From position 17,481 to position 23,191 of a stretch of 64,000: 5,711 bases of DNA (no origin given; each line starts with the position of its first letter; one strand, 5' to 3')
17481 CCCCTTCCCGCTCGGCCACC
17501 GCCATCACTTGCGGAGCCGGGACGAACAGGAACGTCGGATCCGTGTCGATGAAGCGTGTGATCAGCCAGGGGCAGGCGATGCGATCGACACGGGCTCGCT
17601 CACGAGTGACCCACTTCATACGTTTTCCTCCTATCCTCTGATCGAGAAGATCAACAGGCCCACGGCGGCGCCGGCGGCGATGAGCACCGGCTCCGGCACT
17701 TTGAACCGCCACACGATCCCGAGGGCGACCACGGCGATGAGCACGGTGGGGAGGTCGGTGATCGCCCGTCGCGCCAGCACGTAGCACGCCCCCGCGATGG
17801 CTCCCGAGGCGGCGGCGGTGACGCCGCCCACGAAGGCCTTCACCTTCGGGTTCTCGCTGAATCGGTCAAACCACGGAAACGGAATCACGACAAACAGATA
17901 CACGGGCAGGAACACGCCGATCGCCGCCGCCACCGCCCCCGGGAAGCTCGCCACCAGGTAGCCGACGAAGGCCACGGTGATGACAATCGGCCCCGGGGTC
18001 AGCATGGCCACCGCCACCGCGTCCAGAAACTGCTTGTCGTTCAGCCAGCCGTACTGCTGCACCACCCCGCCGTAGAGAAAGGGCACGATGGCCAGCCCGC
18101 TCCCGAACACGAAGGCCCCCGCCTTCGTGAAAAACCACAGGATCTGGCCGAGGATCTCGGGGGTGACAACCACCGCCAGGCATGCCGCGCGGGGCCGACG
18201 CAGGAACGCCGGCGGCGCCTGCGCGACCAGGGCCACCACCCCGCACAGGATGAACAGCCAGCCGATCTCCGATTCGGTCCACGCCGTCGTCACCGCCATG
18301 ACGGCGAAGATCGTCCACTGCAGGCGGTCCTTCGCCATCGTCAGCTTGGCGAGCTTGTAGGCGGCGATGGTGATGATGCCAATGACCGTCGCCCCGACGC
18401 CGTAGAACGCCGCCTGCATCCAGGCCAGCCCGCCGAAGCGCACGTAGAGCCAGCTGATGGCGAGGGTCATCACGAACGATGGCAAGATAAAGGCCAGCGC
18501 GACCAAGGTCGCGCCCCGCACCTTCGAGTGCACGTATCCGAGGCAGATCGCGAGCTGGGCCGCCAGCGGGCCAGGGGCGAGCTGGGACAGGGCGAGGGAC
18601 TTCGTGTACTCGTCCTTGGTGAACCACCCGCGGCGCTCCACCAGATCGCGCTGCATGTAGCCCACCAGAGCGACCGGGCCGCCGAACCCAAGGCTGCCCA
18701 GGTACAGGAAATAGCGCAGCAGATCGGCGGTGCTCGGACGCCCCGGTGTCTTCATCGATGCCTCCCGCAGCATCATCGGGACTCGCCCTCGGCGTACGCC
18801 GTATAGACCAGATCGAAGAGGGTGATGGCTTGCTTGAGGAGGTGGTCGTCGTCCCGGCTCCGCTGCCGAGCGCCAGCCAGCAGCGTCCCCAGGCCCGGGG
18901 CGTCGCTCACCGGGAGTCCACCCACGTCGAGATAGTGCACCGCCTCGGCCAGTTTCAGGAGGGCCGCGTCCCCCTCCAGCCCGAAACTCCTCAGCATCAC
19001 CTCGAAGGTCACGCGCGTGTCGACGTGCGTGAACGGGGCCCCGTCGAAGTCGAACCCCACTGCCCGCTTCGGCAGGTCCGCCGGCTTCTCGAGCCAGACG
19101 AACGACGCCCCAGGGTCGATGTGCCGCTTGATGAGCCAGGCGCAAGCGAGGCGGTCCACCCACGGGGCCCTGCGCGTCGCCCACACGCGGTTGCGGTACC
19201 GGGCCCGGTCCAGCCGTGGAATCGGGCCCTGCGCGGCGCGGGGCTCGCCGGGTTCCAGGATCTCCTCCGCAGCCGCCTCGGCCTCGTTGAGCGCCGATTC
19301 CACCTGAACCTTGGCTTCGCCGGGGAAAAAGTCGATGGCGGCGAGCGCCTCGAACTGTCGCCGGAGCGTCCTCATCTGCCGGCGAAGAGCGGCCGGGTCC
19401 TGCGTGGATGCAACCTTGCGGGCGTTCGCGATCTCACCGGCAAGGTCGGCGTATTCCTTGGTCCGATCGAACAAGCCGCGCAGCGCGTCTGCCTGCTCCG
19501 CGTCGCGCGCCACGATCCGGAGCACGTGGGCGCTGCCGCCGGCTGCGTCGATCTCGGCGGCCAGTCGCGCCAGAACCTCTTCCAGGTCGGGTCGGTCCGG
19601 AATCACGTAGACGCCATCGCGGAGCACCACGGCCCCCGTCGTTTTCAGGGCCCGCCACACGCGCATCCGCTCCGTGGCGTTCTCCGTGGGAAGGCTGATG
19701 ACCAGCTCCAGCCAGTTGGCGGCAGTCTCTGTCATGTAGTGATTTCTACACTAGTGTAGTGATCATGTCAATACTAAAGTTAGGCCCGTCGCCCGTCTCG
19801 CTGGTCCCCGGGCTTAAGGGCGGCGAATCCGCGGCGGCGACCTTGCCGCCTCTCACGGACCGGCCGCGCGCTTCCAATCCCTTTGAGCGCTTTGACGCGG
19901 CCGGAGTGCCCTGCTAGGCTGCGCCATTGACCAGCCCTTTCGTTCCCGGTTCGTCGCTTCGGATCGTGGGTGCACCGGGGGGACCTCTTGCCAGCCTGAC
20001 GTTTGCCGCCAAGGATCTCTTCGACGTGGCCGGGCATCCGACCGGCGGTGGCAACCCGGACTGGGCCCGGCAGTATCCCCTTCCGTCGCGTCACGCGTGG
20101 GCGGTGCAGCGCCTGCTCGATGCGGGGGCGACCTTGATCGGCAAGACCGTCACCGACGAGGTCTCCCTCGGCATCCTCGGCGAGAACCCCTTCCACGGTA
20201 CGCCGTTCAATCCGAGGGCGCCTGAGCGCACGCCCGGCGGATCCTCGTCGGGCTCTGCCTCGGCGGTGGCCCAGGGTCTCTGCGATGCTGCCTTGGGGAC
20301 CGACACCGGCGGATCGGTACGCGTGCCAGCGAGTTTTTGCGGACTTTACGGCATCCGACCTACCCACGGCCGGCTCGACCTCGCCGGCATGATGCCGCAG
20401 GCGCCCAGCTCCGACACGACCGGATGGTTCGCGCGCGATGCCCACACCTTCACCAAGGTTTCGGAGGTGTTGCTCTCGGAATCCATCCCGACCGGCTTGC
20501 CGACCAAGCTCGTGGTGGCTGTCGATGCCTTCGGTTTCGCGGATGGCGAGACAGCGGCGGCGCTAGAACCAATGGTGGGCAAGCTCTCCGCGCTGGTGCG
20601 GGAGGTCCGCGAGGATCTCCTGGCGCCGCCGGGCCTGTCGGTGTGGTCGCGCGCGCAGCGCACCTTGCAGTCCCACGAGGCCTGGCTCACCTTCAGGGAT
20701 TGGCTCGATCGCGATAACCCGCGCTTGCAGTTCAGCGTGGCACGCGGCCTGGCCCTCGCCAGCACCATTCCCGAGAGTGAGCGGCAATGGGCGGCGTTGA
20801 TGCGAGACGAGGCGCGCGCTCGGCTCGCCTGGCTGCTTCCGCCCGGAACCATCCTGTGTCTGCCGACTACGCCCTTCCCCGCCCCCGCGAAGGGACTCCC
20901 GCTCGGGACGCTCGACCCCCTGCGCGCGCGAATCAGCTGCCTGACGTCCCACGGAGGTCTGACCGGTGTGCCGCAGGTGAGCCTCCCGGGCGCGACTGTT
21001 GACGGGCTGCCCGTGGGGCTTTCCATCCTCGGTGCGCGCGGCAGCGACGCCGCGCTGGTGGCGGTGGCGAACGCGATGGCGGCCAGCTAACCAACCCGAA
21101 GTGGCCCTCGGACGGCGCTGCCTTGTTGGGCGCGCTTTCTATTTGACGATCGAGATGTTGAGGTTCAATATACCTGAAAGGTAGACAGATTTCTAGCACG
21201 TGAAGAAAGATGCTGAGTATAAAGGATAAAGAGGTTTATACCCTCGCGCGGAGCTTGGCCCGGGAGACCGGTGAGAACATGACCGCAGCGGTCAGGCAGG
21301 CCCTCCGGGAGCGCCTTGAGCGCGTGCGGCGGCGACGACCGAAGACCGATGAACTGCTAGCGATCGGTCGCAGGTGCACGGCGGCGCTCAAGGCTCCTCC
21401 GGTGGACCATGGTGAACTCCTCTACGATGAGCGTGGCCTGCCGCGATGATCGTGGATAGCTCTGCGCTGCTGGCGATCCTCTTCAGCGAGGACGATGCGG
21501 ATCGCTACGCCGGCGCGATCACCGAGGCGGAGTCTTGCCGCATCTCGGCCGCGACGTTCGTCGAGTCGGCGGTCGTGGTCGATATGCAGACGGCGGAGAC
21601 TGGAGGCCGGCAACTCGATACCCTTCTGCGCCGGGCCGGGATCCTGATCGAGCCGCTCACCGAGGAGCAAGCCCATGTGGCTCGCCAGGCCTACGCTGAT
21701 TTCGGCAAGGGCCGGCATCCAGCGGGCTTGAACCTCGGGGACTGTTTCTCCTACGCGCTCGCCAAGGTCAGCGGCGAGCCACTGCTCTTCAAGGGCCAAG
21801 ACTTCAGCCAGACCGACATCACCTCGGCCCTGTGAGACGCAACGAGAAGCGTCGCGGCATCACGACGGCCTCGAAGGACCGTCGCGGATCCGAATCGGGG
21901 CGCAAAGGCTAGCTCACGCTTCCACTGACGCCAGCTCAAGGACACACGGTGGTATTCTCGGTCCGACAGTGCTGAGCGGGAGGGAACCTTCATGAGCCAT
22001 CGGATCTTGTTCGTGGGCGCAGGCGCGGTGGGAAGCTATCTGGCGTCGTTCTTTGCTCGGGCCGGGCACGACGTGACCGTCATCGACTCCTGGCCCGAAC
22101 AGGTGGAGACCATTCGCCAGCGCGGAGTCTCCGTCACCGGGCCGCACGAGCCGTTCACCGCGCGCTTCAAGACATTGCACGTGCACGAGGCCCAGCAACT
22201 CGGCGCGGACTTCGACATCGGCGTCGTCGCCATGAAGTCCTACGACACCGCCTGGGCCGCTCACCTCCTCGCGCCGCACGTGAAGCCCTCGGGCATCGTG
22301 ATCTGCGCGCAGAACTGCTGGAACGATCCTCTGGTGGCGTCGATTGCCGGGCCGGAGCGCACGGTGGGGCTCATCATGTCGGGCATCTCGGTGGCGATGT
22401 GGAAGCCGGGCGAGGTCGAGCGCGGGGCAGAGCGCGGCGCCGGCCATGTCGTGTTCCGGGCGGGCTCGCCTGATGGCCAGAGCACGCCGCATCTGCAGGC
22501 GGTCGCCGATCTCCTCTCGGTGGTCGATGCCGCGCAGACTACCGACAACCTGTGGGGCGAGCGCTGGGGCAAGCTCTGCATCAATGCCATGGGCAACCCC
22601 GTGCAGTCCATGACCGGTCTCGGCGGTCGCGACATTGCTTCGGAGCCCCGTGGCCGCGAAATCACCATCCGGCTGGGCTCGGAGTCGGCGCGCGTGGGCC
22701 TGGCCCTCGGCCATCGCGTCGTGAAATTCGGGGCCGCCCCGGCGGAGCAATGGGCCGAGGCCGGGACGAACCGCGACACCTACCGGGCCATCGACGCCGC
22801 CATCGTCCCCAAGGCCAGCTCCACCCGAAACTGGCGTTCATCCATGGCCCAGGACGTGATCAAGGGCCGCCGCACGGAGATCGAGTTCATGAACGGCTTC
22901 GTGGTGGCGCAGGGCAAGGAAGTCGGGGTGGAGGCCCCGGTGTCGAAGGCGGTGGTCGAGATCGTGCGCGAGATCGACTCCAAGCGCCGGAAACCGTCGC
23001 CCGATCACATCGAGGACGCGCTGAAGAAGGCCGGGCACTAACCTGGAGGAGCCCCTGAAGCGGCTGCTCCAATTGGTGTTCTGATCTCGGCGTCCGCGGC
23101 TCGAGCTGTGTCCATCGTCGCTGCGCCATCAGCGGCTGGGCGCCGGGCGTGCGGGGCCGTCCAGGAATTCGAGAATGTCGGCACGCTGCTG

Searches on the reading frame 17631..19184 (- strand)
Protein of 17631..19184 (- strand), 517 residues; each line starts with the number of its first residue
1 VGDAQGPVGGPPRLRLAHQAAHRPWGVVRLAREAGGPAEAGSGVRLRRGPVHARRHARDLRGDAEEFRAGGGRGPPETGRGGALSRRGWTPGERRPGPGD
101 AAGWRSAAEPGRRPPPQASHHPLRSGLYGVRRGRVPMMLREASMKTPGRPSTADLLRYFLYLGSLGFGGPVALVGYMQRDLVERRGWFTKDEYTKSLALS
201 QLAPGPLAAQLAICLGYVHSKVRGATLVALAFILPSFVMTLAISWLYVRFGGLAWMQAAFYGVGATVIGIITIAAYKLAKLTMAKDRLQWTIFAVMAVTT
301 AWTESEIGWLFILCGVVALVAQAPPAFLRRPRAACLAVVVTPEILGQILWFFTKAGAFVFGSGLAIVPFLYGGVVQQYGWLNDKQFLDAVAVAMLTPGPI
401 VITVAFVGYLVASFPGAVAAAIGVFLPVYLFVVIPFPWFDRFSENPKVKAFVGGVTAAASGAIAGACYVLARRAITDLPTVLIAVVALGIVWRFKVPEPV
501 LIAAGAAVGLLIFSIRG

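Call 37: search_protein_families(library=pfam, proteins=[window:17631-19184:-], max_evalue=0.0001)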
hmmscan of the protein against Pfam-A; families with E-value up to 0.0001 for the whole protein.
window:17631-19184:- (517 aa): 1 family
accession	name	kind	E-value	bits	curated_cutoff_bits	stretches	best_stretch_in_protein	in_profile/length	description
PF02417.20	Chromate_transp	-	1.1e-80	269.9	28.6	2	347-510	2-166/166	Chromate transporter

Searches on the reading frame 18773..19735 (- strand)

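Call 77: search_protein_families(library=pfam, proteins=[window:18773-19735:-], max_evalue=0.001)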
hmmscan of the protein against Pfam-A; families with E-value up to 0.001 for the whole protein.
window:18773-19735:- (320 aa): 3 families
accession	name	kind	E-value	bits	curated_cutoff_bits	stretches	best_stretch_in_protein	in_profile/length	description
PF09828.14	ChrB_C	-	6.8e-41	140.2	25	1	185-312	1-130/132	ChrB, C-terminal domain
PF20229.3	ChrB_N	-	4.1e-14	53.2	23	1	23-155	1-144/159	Protein ChrB, N-terminal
PF20803.2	PaaX_M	-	9.1e-05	22.9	24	0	6-64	6-62/83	PaaX protein central Cas2-like domain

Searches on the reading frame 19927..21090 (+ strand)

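Call 77: search_protein_families(library=pfam, proteins=[window:19927-21090:+], max_evalue=0.001)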
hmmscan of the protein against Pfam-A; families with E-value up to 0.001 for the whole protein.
window:19927-21090:+ (387 aa): 1 family
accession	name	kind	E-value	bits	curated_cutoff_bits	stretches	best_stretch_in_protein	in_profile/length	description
PF01425.27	Amidase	-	1.4e-58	199.5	27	2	15-185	41-209/445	Amidase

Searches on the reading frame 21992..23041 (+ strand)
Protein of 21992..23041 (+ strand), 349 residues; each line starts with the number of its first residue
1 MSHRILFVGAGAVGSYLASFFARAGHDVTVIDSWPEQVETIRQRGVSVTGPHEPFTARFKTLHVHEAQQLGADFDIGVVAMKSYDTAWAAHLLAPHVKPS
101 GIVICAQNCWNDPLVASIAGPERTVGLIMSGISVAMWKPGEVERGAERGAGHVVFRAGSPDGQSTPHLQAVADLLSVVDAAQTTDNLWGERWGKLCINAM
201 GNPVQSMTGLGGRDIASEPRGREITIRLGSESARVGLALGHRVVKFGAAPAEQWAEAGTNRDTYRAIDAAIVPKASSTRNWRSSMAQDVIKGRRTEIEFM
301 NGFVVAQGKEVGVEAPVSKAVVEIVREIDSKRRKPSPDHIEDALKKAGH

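Call 77: search_protein_families(library=pfam, proteins=[window:21992-23041:+], max_evalue=0.001)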
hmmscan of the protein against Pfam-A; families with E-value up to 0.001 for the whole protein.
window:21992-23041:+ (349 aa): 11 families
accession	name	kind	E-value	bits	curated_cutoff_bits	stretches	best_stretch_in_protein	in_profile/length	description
PF02558.23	ApbA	-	1.6e-23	83.4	22.2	1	5-144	1-137/150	Ketopantoate reductase PanE/ApbA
PF08546.17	ApbA_C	-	4.1e-23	82.5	22.7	1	186-328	1-124/125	Ketopantoate reductase PanE/ApbA C terminal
PF02254.24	TrkA_N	-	9.1e-06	26.4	23.8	1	6-48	2-44/116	TrkA-N domain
PF03807.23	F420_oxidored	-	1.6e-05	25.8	21.6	1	4-93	1-79/94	NADP oxidoreductase coenzyme F420-dependent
PF03721.20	UDPG_MGDP_dh_N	-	2.2e-05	24.5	27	1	4-49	2-47/187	UDP-glucose/GDP-mannose dehydrogenase family, NAD binding domain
PF02737.24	3HCDH_N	-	0.00014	22.3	22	1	7-44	4-41/180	3-hydroxyacyl-CoA dehydrogenase, NAD binding domain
PF00070.33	Pyr_redox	-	0.00028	21.8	22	1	4-33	1-30/82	Pyridine nucleotide-disulphide oxidoreductase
PF03446.21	NAD_binding_2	-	0.00031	21.2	21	1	5-59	2-56/161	NAD binding domain of 6-phosphogluconate dehydrogenase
PF01494.25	FAD_binding_3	-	0.00046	20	22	1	5-46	4-45/349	FAD binding domain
PF07992.20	Pyr_redox_2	-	0.00048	20.1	26.1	0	3-36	143-176/291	Pyridine nucleotide-disulphide oxidoreductase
PF13450.12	NAD_binding_8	-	0.00065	20.4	21.9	0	8-33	2-27/68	NAD(P)-binding Rossmann-like domain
